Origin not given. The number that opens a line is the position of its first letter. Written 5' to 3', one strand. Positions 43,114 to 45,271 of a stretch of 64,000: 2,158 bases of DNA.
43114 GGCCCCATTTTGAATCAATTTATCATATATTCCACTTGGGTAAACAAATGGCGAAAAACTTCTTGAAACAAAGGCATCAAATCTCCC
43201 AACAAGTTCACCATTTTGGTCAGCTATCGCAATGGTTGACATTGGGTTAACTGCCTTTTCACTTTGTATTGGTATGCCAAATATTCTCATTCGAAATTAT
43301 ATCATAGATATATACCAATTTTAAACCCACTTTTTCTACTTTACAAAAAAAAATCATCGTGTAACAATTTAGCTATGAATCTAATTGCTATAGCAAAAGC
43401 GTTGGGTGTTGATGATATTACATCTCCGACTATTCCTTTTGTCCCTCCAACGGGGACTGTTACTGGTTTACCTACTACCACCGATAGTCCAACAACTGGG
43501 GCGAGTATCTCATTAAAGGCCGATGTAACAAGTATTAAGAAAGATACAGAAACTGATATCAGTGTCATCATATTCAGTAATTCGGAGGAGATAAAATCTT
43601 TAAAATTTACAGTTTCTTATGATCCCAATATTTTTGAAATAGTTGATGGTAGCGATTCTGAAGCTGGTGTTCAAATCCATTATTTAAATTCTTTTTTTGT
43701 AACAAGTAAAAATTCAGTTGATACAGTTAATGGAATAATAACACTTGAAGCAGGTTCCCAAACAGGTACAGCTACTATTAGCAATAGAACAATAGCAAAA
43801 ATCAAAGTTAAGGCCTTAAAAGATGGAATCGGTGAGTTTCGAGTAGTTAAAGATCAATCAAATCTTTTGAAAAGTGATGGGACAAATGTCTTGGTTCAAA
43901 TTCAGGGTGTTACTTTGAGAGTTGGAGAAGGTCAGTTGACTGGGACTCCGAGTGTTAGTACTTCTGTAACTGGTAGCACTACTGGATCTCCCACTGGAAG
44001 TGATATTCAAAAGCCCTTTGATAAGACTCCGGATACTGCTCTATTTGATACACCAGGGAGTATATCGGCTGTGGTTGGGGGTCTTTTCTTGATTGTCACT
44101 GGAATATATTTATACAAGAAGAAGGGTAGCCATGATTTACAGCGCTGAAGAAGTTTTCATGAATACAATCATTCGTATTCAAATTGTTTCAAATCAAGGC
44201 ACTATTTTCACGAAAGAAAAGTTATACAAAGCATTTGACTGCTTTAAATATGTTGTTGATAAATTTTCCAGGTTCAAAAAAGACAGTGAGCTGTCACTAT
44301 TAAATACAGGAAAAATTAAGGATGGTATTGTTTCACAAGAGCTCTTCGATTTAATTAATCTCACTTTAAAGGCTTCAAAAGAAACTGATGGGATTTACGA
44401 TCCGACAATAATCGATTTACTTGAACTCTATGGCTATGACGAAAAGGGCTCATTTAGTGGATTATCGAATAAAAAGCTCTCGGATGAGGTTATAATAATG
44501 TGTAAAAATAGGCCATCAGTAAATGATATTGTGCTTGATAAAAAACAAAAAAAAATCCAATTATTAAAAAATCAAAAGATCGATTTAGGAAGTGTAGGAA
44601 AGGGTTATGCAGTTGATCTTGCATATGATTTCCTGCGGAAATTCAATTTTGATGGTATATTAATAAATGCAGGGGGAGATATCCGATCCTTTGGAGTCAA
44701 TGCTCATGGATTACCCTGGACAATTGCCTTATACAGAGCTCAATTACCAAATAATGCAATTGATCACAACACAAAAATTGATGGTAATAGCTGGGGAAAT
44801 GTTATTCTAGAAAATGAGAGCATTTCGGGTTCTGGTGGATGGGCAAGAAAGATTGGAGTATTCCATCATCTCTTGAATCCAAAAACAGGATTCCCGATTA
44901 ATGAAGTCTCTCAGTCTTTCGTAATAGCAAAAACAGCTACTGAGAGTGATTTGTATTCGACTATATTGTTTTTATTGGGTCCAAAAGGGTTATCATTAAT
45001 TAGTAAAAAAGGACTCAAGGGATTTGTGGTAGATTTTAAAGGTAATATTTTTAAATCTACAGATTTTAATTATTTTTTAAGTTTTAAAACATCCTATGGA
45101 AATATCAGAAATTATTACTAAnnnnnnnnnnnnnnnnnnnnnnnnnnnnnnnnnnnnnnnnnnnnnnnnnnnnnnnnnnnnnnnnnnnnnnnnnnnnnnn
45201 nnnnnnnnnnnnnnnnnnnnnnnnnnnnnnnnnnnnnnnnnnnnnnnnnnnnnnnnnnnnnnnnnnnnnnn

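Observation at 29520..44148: Recurrent 'P-x-T-[AD]-L' motif immediately before a C-terminal TM helix in five surface proteins: candidate sortase-like sorting signal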

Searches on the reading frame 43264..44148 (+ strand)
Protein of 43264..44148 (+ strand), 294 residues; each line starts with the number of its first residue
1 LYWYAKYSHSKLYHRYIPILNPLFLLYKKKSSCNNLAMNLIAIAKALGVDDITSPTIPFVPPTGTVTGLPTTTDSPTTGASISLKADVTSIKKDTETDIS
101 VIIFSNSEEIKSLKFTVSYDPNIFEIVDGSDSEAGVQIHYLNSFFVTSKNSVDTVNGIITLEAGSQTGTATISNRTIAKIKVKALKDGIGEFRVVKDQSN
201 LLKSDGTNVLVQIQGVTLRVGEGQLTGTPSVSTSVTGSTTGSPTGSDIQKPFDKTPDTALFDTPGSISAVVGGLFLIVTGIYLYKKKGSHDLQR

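Call 3: search_protein_families(library=ncbifam, proteins=[window:43264-44148:+], max_evalue=1)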
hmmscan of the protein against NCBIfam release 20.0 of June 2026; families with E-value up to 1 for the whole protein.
window:43264-44148:+ (294 aa): 0 families

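Call 4: search_protein_families(library=pfam, proteins=[window:43264-44148:+], max_evalue=1)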
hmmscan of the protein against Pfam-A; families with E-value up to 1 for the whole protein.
window:43264-44148:+ (294 aa): 3 families
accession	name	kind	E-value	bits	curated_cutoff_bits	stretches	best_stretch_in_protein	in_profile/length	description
PF00963.24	Cohesin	-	2.3e-05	25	24.1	1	87-211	4-128/139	Cohesin domain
PF22352.2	K319L-like_PKD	-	0.015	15.8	27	1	165-211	37-84/84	K319L-like, PKD domain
PF11384.13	DUF3188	-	0.096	12.7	24.6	1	266-287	26-47/50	Protein of unknown function (DUF3188)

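Call 15: find_homologous_proteins(query=window:43375-44145:+, max_evalue=0.001)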
Query window:43375-44145:+ (257 aa): 6 proteins with E <= 0.001 among 1658 candidates.
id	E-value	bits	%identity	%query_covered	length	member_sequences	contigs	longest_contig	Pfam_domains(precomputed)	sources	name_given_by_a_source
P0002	1.4e-152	524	97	100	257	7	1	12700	PF00963.25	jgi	-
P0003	2.9e-95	336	66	100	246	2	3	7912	-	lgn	-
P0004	2.1e-52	196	46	100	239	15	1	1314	PF00963.25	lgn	-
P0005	3.2e-52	195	44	100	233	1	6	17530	-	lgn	-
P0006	3.6e-51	192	44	100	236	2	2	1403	-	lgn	-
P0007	3.9e-22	97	34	97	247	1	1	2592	-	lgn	-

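Call 19: find_encoding_contigs(protein=P0005, flank=10000, max_places=4)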
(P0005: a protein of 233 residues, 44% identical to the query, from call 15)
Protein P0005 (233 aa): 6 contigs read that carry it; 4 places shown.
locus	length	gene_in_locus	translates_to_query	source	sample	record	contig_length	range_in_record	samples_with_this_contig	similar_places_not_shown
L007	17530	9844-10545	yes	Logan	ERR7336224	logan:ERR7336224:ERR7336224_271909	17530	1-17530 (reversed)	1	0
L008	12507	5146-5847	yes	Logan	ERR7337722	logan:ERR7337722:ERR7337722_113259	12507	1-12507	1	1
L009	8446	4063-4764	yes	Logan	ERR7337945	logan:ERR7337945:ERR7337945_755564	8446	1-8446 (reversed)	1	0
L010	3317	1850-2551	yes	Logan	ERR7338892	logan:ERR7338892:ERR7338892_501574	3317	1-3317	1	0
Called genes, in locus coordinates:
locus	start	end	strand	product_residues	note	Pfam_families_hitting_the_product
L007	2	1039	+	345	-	?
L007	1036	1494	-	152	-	-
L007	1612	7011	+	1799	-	PF00041:fn3 (faint), PF16656:Pur_ac_phosph_N (weak)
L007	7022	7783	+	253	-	PF02463:SMC_N (weak), PF13555:AAA_29 (faint), PF00005:ABC_tran, PF13304:AAA_21 (weak)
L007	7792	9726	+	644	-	PF12704:MacB_PCD, PF02687:FtsX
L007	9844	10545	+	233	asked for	-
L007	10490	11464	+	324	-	PF02424:ApbE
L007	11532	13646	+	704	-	PF02878:PGM_PMM_I, PF02879:PGM_PMM_II, PF02880:PGM_PMM_III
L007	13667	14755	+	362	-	PF00483:NTP_transferase, PF22640:ManC_GMP_beta-helix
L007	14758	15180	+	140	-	PF13673:Acetyltransf_10, PF00583:Acetyltransf_1, PF13508:Acetyltransf_7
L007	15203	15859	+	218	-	PF00923:TAL_FSA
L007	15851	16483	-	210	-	PF00834:Ribul_P_3_epim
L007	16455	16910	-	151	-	PF02502:LacAB_rpiB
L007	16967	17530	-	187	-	?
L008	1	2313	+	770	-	?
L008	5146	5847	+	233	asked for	-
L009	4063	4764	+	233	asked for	-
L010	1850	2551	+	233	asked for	-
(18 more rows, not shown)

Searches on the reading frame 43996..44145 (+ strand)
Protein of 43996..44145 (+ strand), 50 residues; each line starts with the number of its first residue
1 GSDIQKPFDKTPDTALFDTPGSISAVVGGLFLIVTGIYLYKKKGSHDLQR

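Call 96: search_protein_families(library=ncbifam, proteins=[window:43996-44145:+], max_evalue=10)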
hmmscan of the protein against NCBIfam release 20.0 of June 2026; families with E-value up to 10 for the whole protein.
seq(50 aa): 1 family
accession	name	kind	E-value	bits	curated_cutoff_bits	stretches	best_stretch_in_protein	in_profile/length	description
TIGR01167.1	LPXTG_anchor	domain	0.05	14.3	15.9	1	21-43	10-32/34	LPXTG cell wall anchor domain-containing protein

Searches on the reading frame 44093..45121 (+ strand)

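Call 8: search_protein_families(library=pfam, proteins=[window:44093-45121:+], max_evalue=0.01)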
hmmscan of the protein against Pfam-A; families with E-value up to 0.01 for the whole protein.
window:44093-45121:+ (342 aa): 1 family
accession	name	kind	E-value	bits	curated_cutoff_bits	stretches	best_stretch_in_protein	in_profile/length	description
PF02424.20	ApbE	-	7.7e-51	173.6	25.6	1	23-306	1-258/266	ApbE family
